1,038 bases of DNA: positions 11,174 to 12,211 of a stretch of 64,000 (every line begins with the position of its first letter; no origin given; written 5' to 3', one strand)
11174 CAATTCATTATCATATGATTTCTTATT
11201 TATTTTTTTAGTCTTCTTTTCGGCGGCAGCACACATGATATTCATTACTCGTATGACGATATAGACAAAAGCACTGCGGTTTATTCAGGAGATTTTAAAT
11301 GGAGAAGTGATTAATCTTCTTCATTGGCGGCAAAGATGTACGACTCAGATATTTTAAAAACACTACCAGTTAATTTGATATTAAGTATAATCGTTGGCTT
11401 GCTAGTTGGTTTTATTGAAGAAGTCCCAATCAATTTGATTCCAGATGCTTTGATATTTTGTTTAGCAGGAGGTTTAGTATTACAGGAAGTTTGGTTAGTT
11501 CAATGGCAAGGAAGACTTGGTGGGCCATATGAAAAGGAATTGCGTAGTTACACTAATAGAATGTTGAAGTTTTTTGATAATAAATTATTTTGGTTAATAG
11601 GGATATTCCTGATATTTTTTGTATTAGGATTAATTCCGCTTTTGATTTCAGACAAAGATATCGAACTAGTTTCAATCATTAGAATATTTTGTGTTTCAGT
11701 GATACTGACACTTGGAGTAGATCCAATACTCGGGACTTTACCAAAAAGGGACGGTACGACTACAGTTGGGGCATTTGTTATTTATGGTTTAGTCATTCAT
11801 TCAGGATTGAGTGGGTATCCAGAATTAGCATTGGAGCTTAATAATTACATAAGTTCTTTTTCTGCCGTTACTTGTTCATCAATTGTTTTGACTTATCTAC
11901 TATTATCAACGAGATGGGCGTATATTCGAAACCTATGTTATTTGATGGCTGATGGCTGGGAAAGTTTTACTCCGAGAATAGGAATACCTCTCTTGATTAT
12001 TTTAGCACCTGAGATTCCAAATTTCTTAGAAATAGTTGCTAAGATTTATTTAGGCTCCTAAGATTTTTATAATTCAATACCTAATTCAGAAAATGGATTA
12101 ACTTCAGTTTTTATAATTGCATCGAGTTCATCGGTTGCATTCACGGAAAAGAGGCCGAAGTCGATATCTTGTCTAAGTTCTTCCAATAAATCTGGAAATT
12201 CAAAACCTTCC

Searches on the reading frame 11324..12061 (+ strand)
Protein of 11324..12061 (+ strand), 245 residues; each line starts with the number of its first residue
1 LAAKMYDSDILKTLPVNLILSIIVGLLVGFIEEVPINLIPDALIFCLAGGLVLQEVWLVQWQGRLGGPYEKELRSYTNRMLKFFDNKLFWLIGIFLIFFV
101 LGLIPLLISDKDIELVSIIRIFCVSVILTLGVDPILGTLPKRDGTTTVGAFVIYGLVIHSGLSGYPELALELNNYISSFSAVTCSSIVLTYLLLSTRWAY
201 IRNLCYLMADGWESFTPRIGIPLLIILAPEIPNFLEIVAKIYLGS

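Call 3: search_protein_families(library=pfam, proteins=[window:11324-12061:+], max_evalue=10)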
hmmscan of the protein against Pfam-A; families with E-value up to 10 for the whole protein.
window:11324-12061:+ (245 aa): 2 families
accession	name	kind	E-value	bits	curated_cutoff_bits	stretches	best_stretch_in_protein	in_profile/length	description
PF06432.16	GPI2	-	0.019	15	24.4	1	84-196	93-182/270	Phosphatidylinositol N-acetylglucosaminyltransferase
PF12911.12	OppC_N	-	0.07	13.5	23.9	1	81-102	8-29/53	N-terminal TM domain of oligopeptide transport permease C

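Call 4: search_protein_families(library=ncbifam, proteins=[window:11324-12061:+], max_evalue=10)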
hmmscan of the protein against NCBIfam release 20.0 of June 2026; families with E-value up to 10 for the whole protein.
window:11324-12061:+ (245 aa): 0 families

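Call 57: search_protein_families(library=padloc, proteins=[window:11324-12061:+], max_evalue=1)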
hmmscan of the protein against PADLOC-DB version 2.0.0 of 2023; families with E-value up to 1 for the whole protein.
window:11324-12061:+ (245 aa): 1 family
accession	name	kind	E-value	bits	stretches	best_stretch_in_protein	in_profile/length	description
PDLC00691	Effector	-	0.015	13.2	1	71-130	8-63/176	2TM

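Call 58: search_protein_families(library=phrogs, proteins=[window:11324-12061:+], max_evalue=1)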
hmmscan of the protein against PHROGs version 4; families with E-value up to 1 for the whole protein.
window:11324-12061:+ (245 aa): 0 families

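Call 102: search_solved_structures(query=A10, max_evalue=10)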
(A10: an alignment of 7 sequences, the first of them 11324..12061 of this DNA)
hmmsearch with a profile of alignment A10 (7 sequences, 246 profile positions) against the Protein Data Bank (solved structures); distinct sequences matched with E-value up to 10: 0.

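Call 103: search_protein_families(library=pfam, alignment_id=A10, max_evalue=10)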
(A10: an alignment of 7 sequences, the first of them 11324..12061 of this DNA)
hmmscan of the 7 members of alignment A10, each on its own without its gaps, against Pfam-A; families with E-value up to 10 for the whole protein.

A. member 1, window:11324-12061:+ (245 aa): 2 families
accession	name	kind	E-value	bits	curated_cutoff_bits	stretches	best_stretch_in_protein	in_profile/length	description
PF06432.16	GPI2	-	0.019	15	24.4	1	84-196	93-182/270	Phosphatidylinositol N-acetylglucosaminyltransferase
PF12911.12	OppC_N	-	0.07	13.5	23.9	1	81-102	8-29/53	N-terminal TM domain of oligopeptide transport permease C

B. families by the number of members that match (of 7 scanned): 6 families
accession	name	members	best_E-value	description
PF06432.16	GPI2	3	0.019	Phosphatidylinositol N-acetylglucosaminyltransferase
PF12911.12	OppC_N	1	0.07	N-terminal TM domain of oligopeptide transport permease C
PF06177.16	QueT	1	1.6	QueT transporter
PF11990.13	DUF3487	1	3.2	Protein of unknown function (DUF3487)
PF19588.4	SxtJ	1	5.6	Saxitoxin biosynthesis operon protein SxtJ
PF12666.12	PrgI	1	6.1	PrgI family protein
